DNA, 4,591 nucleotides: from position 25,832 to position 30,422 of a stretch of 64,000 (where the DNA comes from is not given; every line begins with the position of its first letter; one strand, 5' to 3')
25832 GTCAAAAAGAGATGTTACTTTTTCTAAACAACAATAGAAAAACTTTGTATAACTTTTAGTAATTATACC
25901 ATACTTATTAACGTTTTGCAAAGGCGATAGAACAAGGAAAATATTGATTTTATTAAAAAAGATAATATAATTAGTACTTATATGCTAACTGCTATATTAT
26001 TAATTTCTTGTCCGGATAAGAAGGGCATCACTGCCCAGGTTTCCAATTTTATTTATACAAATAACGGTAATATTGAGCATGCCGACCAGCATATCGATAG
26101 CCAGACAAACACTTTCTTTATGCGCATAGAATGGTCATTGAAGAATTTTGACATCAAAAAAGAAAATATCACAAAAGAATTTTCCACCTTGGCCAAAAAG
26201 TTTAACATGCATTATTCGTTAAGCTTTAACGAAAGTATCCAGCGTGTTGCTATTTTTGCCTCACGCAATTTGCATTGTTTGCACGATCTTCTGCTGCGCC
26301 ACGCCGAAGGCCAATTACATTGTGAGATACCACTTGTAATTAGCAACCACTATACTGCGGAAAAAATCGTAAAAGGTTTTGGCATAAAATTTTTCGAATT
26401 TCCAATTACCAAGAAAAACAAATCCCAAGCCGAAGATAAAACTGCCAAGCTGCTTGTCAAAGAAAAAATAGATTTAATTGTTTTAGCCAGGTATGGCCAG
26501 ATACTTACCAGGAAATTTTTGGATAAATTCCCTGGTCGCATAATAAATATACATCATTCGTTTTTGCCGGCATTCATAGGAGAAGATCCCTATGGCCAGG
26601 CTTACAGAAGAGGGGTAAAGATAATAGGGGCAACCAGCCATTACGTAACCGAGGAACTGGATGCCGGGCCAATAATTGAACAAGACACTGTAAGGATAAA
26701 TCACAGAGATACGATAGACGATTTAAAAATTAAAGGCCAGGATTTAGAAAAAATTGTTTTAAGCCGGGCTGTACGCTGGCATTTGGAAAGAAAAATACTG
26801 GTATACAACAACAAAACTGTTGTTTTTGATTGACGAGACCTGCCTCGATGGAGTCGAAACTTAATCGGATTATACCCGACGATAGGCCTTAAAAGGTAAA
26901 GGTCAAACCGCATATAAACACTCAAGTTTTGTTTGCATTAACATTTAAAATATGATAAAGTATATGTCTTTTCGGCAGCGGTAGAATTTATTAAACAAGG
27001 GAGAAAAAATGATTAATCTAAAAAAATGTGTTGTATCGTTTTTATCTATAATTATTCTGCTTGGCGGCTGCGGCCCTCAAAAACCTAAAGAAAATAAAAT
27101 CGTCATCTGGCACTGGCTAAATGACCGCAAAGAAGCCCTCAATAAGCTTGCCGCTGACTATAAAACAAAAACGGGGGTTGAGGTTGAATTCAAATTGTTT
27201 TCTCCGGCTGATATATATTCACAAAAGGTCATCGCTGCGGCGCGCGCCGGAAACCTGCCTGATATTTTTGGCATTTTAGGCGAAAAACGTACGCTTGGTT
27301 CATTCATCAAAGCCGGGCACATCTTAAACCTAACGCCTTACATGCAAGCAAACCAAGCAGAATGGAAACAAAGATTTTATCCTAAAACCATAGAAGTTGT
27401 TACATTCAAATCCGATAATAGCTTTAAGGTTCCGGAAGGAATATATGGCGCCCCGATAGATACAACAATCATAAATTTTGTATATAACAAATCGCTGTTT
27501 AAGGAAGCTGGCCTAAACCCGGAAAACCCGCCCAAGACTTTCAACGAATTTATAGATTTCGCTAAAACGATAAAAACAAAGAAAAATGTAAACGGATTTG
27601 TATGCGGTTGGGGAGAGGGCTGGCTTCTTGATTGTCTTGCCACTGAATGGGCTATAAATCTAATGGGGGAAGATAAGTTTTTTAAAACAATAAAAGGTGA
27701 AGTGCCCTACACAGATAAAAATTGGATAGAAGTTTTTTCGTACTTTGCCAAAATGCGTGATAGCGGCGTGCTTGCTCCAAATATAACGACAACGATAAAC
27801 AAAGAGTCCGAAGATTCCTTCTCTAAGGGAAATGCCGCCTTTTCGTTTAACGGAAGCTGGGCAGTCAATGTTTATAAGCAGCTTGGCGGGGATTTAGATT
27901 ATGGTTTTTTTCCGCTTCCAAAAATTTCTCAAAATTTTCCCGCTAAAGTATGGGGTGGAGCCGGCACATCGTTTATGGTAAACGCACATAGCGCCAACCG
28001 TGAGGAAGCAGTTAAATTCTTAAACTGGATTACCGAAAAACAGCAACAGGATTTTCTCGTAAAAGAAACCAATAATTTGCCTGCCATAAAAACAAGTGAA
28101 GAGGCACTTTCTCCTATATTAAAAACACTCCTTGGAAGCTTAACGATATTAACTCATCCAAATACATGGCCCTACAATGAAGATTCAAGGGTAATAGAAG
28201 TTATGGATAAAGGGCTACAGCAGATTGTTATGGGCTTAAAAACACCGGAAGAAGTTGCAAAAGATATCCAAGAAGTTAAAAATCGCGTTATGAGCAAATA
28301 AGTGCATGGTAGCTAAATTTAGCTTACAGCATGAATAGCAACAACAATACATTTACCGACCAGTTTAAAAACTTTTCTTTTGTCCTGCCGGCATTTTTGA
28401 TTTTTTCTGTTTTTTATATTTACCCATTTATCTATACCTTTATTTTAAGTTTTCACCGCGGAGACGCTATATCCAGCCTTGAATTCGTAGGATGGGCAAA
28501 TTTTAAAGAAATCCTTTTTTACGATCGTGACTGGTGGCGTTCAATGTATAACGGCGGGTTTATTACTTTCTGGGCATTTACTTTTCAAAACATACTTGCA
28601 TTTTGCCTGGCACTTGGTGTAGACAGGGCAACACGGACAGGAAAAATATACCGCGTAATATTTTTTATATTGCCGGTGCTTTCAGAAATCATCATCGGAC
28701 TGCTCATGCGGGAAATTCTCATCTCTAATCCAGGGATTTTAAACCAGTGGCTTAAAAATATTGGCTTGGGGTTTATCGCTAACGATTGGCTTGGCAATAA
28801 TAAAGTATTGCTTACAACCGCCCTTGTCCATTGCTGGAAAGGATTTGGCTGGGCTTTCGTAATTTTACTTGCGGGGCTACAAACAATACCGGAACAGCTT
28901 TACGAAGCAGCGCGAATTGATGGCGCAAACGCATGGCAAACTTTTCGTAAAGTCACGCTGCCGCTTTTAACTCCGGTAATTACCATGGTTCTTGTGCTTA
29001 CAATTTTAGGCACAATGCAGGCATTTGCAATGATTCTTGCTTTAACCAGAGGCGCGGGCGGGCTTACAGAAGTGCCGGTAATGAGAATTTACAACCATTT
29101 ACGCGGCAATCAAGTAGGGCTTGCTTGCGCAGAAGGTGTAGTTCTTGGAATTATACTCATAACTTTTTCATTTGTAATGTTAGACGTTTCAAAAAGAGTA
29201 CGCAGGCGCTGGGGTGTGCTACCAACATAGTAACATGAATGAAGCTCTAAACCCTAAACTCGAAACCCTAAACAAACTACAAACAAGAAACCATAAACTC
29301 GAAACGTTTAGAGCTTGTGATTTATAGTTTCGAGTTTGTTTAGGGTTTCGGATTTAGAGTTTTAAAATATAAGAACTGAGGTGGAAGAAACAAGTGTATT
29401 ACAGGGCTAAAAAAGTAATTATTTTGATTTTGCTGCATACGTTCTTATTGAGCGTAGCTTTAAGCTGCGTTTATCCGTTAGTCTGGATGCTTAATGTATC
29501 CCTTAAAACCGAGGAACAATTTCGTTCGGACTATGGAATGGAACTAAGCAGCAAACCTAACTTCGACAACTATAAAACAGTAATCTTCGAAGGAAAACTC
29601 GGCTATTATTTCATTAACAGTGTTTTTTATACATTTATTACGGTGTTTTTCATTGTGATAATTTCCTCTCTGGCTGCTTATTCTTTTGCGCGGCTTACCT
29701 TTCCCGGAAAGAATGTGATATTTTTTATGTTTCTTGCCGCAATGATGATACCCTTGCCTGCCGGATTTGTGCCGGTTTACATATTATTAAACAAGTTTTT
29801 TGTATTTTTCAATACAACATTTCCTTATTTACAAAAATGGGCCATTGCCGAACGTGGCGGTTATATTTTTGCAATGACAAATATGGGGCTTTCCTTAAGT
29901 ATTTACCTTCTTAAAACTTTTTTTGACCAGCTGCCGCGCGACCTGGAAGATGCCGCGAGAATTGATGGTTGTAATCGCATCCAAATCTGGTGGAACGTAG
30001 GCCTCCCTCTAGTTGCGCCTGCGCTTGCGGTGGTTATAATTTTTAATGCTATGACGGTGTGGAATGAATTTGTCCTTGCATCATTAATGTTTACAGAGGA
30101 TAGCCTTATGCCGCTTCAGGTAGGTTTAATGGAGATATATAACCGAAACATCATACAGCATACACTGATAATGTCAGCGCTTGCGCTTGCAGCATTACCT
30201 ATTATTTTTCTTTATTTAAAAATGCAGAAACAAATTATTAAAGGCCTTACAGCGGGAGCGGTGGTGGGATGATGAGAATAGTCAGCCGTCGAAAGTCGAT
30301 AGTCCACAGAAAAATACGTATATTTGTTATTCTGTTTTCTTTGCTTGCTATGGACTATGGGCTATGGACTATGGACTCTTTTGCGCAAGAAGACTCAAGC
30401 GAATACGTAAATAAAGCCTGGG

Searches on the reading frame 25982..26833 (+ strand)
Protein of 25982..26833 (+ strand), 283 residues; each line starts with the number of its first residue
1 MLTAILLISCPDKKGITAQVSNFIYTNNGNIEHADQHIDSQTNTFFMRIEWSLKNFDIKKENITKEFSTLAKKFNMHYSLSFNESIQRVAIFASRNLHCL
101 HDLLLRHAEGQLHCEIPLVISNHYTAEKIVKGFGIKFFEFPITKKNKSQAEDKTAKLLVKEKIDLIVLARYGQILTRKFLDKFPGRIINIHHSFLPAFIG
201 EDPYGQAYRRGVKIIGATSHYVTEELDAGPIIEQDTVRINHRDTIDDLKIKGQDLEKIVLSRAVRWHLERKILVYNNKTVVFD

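Call 98: search_protein_families(library=pfam, proteins=[window:25982-26833:+], max_evalue=0.00001)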
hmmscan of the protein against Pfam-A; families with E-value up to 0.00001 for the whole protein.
window:25982-26833:+ (283 aa): 2 families
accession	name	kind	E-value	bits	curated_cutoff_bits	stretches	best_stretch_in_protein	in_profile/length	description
PF00551.24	Formyl_trans_N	-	2.1e-42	145.4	26.1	1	88-264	2-181/181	Formyl transferase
PF01842.31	ACT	-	2.1e-07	31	27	1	5-47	2-45/66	ACT domain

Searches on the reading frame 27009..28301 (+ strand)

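Call 98: search_protein_families(library=pfam, proteins=[window:27009-28301:+], max_evalue=0.00001)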
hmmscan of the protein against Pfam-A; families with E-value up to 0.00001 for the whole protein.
window:27009-28301:+ (430 aa): 2 families
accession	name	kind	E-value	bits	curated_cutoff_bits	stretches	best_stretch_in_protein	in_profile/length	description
PF01547.30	SBP_bac_1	-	3.2e-36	126.3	26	1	41-347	5-306/307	Bacterial extracellular solute-binding protein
PF13416.11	SBP_bac_8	-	7.1e-36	124.9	27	1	46-365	1-267/279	Bacterial extracellular solute-binding protein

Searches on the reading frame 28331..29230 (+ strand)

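Call 98: search_protein_families(library=pfam, proteins=[window:28331-29230:+], max_evalue=0.00001)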
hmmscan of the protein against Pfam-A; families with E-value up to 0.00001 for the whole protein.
window:28331-29230:+ (299 aa): 1 family
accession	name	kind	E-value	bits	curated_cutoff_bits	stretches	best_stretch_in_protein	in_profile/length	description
PF00528.27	BPD_transp_1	-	1.6e-16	61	26.4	1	91-284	6-176/184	Binding-protein-dependent transport system inner membrane component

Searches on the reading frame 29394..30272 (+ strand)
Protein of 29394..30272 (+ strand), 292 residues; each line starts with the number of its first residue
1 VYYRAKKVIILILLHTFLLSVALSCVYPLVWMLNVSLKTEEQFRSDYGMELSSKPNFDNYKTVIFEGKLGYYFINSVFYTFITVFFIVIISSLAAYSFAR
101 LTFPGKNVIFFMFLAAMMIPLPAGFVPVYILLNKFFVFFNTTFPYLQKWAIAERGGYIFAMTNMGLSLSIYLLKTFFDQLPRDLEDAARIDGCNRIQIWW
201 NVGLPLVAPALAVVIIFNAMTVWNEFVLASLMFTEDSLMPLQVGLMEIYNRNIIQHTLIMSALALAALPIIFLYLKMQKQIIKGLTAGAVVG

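Call 98: search_protein_families(library=pfam, proteins=[window:29394-30272:+], max_evalue=0.00001)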
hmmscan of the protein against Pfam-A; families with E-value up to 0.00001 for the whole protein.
window:29394-30272:+ (292 aa): 1 family
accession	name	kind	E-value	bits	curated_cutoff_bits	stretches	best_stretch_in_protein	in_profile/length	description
PF00528.27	BPD_transp_1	-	9.9e-14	51.9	26.4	1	88-281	2-178/184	Binding-protein-dependent transport system inner membrane component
